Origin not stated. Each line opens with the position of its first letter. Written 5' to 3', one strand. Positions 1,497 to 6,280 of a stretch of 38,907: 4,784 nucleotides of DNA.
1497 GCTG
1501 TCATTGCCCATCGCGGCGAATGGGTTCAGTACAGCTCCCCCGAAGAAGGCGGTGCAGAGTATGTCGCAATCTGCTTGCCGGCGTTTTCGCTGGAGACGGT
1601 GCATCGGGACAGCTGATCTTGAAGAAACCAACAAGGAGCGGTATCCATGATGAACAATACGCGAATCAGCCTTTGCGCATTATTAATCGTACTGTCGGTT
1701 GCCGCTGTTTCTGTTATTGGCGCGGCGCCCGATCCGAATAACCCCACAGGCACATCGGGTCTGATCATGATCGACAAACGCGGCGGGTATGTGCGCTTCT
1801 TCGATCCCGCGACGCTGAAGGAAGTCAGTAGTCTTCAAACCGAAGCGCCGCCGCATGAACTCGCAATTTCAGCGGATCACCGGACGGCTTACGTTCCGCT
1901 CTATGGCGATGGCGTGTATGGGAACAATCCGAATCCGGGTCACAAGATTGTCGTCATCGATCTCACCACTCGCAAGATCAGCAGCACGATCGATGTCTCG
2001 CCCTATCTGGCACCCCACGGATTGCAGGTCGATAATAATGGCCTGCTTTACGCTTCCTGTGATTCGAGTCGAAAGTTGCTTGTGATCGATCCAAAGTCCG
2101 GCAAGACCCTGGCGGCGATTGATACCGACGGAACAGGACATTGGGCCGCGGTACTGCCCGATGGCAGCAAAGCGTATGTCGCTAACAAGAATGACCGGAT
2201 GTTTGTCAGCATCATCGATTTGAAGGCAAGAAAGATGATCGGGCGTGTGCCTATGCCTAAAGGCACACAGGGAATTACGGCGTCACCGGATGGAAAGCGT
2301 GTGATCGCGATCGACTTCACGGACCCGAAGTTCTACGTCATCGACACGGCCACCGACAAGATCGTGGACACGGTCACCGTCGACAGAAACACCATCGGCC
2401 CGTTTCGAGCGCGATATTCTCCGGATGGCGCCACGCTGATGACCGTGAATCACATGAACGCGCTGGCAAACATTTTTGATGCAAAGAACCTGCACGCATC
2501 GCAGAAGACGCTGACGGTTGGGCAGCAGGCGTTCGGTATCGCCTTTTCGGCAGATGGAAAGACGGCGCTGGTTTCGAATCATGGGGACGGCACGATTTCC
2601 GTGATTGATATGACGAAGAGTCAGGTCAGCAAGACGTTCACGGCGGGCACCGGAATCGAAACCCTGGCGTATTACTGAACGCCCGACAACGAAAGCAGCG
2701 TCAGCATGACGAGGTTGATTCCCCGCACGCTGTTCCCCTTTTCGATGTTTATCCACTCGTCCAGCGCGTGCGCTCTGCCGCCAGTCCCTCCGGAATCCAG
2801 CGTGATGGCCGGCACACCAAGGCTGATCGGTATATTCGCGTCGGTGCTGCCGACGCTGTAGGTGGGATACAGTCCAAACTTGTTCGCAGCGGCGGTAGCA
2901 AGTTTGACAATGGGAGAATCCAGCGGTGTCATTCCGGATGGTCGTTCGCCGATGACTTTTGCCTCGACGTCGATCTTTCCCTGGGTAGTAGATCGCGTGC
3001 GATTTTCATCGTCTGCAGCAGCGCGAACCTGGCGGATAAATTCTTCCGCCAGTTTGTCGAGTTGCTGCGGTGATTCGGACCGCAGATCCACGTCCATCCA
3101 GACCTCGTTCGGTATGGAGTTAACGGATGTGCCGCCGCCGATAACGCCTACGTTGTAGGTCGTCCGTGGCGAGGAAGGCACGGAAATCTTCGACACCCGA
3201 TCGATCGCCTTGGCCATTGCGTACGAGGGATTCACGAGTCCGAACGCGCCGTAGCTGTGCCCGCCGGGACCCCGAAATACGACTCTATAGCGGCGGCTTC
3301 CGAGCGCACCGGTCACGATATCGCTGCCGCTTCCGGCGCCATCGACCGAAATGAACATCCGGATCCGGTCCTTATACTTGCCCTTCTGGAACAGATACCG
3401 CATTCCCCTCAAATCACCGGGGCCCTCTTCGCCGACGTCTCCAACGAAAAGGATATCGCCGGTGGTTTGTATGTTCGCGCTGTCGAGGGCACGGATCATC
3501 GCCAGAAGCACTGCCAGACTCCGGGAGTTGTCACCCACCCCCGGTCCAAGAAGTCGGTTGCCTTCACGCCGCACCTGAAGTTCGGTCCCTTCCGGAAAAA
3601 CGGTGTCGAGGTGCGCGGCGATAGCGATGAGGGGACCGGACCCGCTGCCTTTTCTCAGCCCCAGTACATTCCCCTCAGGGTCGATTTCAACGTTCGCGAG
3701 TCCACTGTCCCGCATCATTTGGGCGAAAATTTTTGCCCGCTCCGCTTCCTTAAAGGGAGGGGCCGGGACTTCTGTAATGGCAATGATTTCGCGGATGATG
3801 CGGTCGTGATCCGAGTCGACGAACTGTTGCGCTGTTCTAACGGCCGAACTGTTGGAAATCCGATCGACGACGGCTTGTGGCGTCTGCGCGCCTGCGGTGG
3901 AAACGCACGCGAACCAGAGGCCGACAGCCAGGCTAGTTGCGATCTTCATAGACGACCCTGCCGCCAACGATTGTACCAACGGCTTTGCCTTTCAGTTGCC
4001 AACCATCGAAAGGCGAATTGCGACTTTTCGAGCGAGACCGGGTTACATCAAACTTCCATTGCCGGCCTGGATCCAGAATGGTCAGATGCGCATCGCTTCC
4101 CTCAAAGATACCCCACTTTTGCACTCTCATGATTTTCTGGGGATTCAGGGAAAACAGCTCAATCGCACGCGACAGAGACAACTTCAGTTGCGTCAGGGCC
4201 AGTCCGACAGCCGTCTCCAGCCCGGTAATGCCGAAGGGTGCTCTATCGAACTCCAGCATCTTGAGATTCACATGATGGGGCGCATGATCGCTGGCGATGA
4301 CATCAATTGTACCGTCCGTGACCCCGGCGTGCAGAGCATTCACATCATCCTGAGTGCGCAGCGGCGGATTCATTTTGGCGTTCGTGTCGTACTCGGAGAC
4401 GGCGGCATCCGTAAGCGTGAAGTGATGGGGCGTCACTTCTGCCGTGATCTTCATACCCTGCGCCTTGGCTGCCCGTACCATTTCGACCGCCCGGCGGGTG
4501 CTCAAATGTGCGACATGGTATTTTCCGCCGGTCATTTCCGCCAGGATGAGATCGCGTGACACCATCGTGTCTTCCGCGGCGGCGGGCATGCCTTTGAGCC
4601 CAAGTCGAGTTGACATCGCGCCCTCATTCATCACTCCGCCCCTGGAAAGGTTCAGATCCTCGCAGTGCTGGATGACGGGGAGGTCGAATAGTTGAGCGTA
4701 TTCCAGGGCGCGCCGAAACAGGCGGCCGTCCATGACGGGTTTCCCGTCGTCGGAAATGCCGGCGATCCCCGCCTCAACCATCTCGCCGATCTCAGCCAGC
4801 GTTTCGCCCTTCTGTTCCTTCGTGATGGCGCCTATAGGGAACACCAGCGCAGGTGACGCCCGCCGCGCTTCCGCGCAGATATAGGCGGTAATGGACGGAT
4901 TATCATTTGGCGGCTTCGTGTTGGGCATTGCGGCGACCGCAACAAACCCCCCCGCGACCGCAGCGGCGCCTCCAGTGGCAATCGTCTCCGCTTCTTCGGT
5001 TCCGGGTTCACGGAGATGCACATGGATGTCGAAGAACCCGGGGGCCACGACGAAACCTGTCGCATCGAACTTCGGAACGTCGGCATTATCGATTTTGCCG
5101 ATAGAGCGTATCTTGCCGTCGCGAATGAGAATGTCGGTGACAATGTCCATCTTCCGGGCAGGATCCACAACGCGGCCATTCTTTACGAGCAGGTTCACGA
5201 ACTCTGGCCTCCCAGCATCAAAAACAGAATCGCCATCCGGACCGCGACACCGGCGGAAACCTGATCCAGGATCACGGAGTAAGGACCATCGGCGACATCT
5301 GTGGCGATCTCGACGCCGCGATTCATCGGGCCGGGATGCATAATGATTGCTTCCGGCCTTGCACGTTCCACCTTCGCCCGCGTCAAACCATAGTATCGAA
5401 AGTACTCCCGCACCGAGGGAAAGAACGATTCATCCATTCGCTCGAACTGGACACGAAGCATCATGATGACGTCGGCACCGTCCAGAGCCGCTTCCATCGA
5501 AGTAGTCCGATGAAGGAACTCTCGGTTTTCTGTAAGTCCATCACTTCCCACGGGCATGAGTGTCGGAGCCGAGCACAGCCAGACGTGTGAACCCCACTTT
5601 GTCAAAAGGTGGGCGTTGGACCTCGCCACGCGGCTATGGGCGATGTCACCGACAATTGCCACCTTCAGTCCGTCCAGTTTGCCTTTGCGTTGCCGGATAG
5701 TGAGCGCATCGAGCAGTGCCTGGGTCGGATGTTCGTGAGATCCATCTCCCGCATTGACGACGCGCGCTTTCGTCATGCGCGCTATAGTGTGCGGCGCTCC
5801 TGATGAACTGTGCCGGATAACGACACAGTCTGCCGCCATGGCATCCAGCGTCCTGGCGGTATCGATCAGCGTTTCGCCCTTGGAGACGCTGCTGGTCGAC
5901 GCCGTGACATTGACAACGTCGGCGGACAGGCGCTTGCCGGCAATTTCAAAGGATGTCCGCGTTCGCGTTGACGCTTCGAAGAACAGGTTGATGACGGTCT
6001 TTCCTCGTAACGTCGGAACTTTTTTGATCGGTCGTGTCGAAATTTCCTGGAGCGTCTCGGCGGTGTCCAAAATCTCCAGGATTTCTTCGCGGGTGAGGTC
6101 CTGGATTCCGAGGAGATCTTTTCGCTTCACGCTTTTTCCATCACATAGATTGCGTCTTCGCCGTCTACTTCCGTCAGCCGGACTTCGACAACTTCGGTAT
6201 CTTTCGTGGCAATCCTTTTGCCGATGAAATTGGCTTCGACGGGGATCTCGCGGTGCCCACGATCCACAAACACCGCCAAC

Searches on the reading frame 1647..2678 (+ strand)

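Call 97: search_protein_families(library=pfam, proteins=[window:1647-2678:+], max_evalue=0.001)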
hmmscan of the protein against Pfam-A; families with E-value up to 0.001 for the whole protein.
window:1647-2678:+ (343 aa): 10 families
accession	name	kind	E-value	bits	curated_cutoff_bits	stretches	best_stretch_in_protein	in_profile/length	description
PF25174.1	Beta-prop_THOC3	-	9e-15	54.8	305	1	133-342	60-262/272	THOC3 beta-propeller domain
PF23414.1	Beta-prop_EML_2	-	2.7e-11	43.8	90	1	185-328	20-159/266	Echinoderm microtubule-associated protein second beta-propeller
PF02239.22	Cytochrom_D1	-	3.3e-11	42.8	25.5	1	142-247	15-119/368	Cytochrome D1 heme domain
PF21783.3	YNCE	-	6e-10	39.4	27.1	1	149-252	229-331/339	YNCE-like beta-propeller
PF16819.11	DUF5074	-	3.5e-07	30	27.2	0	144-291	74-225/353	Domain of unknown function (DUF5074)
PF24814.1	WD40_Prp19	-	2.8e-06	27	320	1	221-336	107-220/281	Prp19 WD40 domain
PF08450.18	SGL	-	7.7e-06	26.1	26.3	0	73-163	140-225/246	SMP-30/Gluconolactonase/LRE-like region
PF24807.1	WD40_CDC20-Fz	-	8.7e-05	22.4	200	0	207-332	54-174/292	CDC20/Fizzy WD40 domain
PF21959.2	DUF6923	-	0.0002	21.6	27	0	93-157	103-167/234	Repeat of unknown function (DUF6923)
PF12894.13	ANAPC4_WD40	-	0.00038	21.1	22.9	0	292-341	38-87/91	Anaphase-promoting complex subunit 4 WD40 domain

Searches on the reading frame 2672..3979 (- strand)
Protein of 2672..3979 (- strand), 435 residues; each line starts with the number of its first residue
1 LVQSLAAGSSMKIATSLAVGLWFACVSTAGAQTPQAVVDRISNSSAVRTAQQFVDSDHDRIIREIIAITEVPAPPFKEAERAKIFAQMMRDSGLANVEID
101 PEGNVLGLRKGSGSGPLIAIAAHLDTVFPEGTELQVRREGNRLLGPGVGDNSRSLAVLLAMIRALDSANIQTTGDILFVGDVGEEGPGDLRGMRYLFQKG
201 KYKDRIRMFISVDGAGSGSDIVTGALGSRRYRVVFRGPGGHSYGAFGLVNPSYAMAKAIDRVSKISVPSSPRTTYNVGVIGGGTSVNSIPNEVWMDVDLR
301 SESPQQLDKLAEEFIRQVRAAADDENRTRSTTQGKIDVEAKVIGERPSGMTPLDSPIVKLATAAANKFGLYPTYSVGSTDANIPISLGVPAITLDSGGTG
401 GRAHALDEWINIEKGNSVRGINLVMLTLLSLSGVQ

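Call 97: search_protein_families(library=pfam, proteins=[window:2672-3979:-], max_evalue=0.001)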
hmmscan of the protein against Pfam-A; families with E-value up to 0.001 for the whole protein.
window:2672-3979:- (435 aa): 3 families
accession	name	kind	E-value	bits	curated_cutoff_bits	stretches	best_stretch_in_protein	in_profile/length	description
PF01546.33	Peptidase_M20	-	5.8e-20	72.5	24.6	1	119-422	1-198/206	Peptidase family M20/M25/M40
PF07687.19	M20_dimer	-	6e-12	45.9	21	1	226-323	4-104/107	Peptidase dimerisation domain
PF04389.22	Peptidase_M28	-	9.8e-12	45.4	21.3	1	104-220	1-100/193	Peptidase family M28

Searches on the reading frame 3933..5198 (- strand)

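Call 97: search_protein_families(library=pfam, proteins=[window:3933-5198:-], max_evalue=0.001)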
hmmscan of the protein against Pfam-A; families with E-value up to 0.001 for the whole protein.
window:3933-5198:- (421 aa): 3 families
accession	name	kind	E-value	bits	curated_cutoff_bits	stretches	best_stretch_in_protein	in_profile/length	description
PF01979.26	Amidohydro_1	-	2.1e-20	73.7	25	1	50-416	1-345/345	Amidohydrolase family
PF07969.17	Amidohydro_3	-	4.1e-11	43.5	29.7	1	333-417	400-472/472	Amidohydrolase family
PF12890.13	DHOase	-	1.3e-09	38.8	21.2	1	51-235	4-140/142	Dihydro-orotase-like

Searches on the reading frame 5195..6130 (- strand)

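Call 97: search_protein_families(library=pfam, proteins=[window:5195-6130:-], max_evalue=0.001)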
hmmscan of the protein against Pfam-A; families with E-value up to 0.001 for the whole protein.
window:5195-6130:- (311 aa): 2 families
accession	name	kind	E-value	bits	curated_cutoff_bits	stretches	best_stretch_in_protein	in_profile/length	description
PF02729.26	OTCace_N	-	1.9e-48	164.7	29.9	1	4-147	1-148/148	Aspartate/ornithine carbamoyltransferase, carbamoyl-P binding domain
PF00185.30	OTCace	-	2.4e-26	93.1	29.4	1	153-304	1-156/157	Aspartate/ornithine carbamoyltransferase, Asp/Orn binding domain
